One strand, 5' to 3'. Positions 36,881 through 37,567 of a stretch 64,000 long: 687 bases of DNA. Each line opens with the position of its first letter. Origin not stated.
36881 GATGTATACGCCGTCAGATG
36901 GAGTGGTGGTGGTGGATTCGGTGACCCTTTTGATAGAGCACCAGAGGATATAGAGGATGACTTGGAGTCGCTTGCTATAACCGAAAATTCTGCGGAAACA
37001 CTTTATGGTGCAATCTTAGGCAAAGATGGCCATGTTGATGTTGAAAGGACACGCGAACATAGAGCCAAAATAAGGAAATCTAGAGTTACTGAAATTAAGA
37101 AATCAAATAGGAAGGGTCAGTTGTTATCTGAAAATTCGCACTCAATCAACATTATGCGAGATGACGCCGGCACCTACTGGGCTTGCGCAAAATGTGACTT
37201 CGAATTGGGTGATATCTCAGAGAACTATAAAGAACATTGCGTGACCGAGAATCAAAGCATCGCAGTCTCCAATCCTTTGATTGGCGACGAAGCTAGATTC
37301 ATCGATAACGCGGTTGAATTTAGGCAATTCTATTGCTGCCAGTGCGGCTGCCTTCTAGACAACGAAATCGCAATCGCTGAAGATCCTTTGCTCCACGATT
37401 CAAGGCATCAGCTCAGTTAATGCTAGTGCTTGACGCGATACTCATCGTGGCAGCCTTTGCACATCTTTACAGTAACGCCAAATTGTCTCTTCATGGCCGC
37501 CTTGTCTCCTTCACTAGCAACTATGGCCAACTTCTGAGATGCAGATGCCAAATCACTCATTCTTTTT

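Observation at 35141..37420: HyuB-type subunit with a fused C-terminal Cys4 zinc-ribbon tail: an acetone-carboxylase-like architecture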

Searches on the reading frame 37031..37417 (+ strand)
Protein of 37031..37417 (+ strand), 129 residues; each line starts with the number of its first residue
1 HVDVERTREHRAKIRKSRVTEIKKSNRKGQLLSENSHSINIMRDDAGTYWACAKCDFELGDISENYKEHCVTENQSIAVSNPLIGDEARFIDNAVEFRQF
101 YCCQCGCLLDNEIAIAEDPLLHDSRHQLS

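Call 7: search_solved_structures(query=window:37031-37417:+, max_evalue=10, show_alignments=3)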
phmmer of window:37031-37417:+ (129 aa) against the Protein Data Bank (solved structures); distinct sequences matched with E-value up to 10: 3.
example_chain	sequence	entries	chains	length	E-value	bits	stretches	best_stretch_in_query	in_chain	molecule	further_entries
5l9w_C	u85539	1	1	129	4.2e-05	26.9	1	48-119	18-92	Acetophenone carboxylase beta subunit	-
5m45_C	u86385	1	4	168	1.7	12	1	95-124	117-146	Acetone carboxylase gamma subunit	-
8wn5_A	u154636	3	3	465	2.2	11.7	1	91-127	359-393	beta-glucosidase Td2F2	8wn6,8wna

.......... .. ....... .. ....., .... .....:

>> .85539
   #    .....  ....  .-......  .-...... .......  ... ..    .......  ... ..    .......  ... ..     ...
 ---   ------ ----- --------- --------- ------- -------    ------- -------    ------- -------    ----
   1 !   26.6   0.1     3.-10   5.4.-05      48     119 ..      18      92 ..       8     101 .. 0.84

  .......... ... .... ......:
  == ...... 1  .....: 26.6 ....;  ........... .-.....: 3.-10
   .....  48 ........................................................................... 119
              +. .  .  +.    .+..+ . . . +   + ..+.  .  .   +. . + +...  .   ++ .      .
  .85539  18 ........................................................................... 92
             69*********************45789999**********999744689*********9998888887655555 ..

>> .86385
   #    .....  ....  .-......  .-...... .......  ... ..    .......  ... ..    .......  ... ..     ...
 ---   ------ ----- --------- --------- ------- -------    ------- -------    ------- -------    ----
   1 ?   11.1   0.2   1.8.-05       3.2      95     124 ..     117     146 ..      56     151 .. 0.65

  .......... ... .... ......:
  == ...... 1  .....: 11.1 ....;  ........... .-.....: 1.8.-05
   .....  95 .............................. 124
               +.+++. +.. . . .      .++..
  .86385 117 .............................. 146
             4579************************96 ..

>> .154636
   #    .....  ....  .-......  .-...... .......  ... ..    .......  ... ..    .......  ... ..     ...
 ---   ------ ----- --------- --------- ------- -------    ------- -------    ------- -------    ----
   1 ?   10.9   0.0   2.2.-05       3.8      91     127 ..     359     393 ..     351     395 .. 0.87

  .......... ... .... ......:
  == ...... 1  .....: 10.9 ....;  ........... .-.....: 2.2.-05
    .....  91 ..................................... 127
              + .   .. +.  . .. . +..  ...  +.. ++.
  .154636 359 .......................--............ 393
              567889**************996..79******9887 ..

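Call 50: predict_structure(alignment_id=A3)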
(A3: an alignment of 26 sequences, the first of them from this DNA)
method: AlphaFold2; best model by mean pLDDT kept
length: 104 residues; sequences in the alignment: 26
mean_pLDDT: 93.7   pTM: 0.83
mean pLDDT of the five models: 93.7, 93.7, 92.8, 92.6, 92.3
residues with pLDDT >= 90: 81; 70-90: 23; 50-70: 0; < 50: 0
segments of 3 or more residues with pLDDT < 50: none
pLDDT, mean of each block of 10 residues (from residue 1): 93 97 97 97 97 87 89 98 97 91 77
secondary structure, 60 per line:
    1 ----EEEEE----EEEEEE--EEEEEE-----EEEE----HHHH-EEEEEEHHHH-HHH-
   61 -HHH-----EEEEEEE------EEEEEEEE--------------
elements in order: E5-9 E14-19 E22-27 E33-36 H41-44 E46-51 H52-55 E70-76 E83-90

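Call 52: fold_search(model_id=the predicted structure, library=pdb)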
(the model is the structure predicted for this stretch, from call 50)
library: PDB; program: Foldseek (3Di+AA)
matches with E <= 10: 228; with E <= 0.001: 5
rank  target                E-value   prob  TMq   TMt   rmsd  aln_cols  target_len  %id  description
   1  5svc_C                2.4e-05  1.00  0.70  0.45   4.5       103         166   17  Mechanism of ATP-Dependent Acetone Carboxylation, Acetone Carboxylase nucleotide-free structure (released 2017-08-09)
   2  5m45_C                3.8e-05  1.00  0.74  0.48   3.7       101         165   18  Structure of Acetone Carboxylase purified from Xanthobacter autotrophicus (released 2017-08-09)
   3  5svb_C                4.8e-05  1.00  0.74  0.48   3.7       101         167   17  Mechanism of ATP-Dependent Acetone Carboxylation, Acetone Carboxylase AMP bound structure (released 2017-08-09)
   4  5l9w_C                7.6e-05  1.00  0.69  0.58   3.2        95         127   24  Crystal structure of the Apc core complex (released 2017-01-18)
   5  5svb_F                9.1e-05  1.00  0.73  0.48   3.5        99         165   16  Mechanism of ATP-Dependent Acetone Carboxylation, Acetone Carboxylase AMP bound structure (released 2017-08-09)
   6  1nnx                  6.0e-01  0.23  0.24  0.27  13.9        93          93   10  Structure of the hypothetical protein ygiW from E. coli. (released 2004-03-09)
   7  6l8a_F                9.6e-01  0.09  0.23  0.07  12.2       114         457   12  Tetrathionate hydrolase from Acidithiobacillus ferrooxidans (released 2020-11-11)
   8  9has_AA               1.1e+00  0.07  0.18  0.17  12.4       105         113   10  pT=3 virus-like particle of ssRNA phage ESO003 coat protein (released 2024-11-13)
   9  9myg                  1.1e+00  0.06  0.19  0.17  13.4       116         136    7  Cryo-EM structure of Natrinema sp. J7-2 Type IV pilus, PilA1 (released 2025-11-26)
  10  7o1f_D                1.1e+00  0.07  0.25  0.12  13.8       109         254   12  PCNA from Chaetomium thermophilum in complex with PolD4 PIP peptide (released 2022-04-13)
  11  9ejp                  1.4e+00  0.08  0.24  0.09  11.7       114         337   10  Crystal structure of WDR91 in complex with XS838489 (released 2025-02-26)
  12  8v1j_A                1.5e+00  0.07  0.27  0.26  12.7        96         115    9  Structure of an allelic variant of Puccinia graminis f. sp. tritici (Pgt) effector AvrSr27 (AvrSr27-1) (released 2024-06-12)
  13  7o1f_A                1.5e+00  0.06  0.25  0.12  13.7       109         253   12  PCNA from Chaetomium thermophilum in complex with PolD4 PIP peptide (released 2022-04-13)
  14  2e45_MODEL_1_A        1.6e+00  0.21  0.22  0.40   3.2        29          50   17  Solution structure of Fe65 WW domain (released 2006-12-26)
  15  2lt7_MODEL_1_A        1.6e+00  0.14  0.20  0.16  11.8        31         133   13  Solution NMR structure of Kaiso zinc finger DNA binding domain in complex with Kaiso binding site DNA (released 2012-09-05)
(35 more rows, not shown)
